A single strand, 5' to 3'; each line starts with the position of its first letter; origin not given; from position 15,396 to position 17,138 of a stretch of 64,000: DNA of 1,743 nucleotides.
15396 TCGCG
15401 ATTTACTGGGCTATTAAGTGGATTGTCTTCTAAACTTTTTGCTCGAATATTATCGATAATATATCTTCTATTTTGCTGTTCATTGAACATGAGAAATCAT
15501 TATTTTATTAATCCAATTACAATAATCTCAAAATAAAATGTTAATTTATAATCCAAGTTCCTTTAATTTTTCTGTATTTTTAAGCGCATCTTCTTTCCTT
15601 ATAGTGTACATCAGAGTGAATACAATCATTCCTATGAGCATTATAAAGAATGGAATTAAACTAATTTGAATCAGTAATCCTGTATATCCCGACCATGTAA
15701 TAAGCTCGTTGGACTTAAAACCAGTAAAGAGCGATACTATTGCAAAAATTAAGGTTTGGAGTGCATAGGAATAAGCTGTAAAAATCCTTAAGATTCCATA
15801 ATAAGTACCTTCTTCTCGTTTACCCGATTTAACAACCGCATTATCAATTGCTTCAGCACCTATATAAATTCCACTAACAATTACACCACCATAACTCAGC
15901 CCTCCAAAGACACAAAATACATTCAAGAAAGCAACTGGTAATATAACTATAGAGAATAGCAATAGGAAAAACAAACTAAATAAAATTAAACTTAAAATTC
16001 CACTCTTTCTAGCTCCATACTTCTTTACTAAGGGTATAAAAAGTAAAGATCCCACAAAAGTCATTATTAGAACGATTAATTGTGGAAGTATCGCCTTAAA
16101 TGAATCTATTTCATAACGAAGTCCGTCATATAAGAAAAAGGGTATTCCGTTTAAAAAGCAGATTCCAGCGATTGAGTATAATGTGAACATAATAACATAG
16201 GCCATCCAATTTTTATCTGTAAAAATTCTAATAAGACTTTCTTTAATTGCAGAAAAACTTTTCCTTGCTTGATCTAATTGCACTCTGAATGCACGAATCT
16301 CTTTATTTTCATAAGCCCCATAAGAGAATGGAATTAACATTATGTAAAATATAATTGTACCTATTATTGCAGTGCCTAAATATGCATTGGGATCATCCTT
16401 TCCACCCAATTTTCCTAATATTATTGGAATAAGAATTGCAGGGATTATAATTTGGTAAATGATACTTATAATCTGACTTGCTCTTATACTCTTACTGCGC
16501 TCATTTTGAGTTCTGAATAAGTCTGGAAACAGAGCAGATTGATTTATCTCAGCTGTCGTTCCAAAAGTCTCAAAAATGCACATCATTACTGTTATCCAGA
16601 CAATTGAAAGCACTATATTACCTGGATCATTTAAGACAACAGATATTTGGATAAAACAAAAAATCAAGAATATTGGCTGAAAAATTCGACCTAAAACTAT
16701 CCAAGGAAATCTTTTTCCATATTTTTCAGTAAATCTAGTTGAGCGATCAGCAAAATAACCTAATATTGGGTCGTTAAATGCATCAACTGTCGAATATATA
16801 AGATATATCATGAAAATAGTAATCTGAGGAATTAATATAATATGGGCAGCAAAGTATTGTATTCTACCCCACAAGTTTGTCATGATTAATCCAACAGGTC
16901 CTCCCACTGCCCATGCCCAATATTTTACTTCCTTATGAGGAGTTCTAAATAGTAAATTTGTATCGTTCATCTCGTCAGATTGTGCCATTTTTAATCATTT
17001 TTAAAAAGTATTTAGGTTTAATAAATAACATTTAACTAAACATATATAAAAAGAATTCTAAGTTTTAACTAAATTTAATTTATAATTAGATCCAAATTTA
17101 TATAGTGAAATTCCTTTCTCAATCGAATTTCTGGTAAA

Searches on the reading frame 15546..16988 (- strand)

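Call 45: search_protein_families(library=pfam, proteins=[window:15546-16988:-], max_evalue=0.00001)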
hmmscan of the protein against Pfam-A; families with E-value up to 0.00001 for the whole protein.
window:15546-16988:- (480 aa): 2 families
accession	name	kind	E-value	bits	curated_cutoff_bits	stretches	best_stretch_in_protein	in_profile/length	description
PF13347.12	MFS_2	-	4.1e-41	141.4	27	1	35-463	12-425/427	MFS/sugar transport protein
PF07690.21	MFS_1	-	5.5e-07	29.3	33.4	1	60-408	36-343/347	Major Facilitator Superfamily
